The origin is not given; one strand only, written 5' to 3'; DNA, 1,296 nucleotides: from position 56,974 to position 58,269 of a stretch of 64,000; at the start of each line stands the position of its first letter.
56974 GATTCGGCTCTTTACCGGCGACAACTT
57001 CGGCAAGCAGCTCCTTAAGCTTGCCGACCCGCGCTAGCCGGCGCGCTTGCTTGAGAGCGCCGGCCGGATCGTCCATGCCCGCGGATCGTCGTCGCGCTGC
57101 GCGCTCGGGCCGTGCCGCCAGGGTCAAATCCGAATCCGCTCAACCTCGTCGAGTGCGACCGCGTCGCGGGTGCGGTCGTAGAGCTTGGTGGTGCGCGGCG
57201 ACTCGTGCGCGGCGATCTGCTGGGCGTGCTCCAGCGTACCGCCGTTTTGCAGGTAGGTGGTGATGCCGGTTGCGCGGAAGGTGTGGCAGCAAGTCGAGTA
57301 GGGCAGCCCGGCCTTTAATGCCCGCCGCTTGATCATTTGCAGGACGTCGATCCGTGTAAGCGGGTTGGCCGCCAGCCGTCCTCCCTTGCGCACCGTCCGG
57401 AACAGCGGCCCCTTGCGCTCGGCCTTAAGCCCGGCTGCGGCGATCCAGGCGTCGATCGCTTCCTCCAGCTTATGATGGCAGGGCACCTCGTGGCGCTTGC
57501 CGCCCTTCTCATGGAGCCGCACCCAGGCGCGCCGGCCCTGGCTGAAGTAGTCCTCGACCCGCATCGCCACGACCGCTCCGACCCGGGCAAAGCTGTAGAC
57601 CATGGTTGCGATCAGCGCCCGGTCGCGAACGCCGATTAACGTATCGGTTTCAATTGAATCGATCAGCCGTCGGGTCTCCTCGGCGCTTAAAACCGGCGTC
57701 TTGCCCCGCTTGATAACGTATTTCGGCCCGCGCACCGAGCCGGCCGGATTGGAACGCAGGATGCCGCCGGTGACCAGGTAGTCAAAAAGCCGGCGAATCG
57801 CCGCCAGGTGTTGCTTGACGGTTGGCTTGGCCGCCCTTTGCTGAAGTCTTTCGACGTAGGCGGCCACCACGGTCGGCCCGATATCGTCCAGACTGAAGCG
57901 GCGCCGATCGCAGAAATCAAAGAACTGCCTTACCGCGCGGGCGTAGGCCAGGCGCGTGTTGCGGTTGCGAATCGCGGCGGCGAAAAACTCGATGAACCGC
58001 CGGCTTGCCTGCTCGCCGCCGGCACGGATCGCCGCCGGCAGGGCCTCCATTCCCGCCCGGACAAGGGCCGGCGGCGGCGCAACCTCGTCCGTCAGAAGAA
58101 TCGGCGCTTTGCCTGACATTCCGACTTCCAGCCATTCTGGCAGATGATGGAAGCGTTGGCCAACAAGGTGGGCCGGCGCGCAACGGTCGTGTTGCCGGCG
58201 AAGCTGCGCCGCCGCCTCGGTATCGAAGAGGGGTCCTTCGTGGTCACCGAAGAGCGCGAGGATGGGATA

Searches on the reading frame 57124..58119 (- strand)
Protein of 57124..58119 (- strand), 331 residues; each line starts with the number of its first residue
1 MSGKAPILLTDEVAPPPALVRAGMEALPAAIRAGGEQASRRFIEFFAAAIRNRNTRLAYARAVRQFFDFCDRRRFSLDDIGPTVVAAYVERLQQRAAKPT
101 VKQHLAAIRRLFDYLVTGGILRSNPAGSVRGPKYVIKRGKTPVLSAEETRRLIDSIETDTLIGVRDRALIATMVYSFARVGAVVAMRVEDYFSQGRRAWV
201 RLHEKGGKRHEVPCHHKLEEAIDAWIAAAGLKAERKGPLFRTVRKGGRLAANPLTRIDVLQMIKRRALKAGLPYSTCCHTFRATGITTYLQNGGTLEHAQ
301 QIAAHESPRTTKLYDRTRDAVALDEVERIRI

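Call 3: search_protein_families(library=pfam, proteins=[window:57124-58119:-], max_evalue=0.01)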
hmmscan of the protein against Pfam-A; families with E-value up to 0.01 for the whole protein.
window:57124-58119:- (331 aa): 5 families
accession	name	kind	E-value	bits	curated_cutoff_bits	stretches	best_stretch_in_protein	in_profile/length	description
PF00589.27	Phage_integrase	-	1.8e-20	73.8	27.1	1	143-318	2-169/172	Phage integrase family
PF02899.23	Phage_int_SAM_1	-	5.8e-09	36.5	22.3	1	53-116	16-80/83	Phage integrase, N-terminal SAM-like domain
PF13495.12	Phage_int_SAM_4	-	3.8e-08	34.1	27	1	52-116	15-79/85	Phage integrase, N-terminal SAM-like domain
PF13102.12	Phage_int_SAM_5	-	0.00018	22.2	22.3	1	42-125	2-92/98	Phage integrase SAM-like domain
PF22022.2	Phage_int_M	-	0.0077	16.9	27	0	74-131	38-95/96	Phage integrase central domain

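Call 23: search_protein_families(library=ncbifam, proteins=[window:57124-58119:-], max_evalue=0.001)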
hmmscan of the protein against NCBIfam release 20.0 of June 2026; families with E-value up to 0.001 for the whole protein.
window:57124-58119:- (331 aa): 7 families
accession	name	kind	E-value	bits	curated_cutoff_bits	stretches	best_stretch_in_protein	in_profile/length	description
TIGR02225.1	recomb_XerD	equivalog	3.4e-33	115.2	329.6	1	42-316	3-273/290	site-specific tyrosine recombinase XerD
TIGR02224.1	recomb_XerC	equivalog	7.1e-31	107.7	335.15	1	52-316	14-276/295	tyrosine recombinase XerC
NF001399.0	PRK00283.1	subfamily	1.1e-29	103.6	279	1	52-315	23-281/300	tyrosine recombinase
NF040815.2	recomb_XerA_Arch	equivalog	7e-27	94.6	220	1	41-318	2-255/263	site-specific tyrosine recombinase/integron integrase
NF002331.0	PRK01287.1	subfamily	3.7e-23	82.1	371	1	35-316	26-311/365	site-specific tyrosine recombinase XerC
TIGR02249.1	integrase_gron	subfamily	2.6e-12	46.7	265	2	53-227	16-178/315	integron integrase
NF003462.0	PRK05084.1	equivalog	5.2e-08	32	267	1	165-328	196-355/360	tyrosine recombinase XerS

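Call 93: search_protein_families(library=padloc, proteins=[window:57124-58119:-], max_evalue=0.0001)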
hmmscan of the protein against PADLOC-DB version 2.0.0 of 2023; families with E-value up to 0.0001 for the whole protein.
window:57124-58119:- (331 aa): 0 families
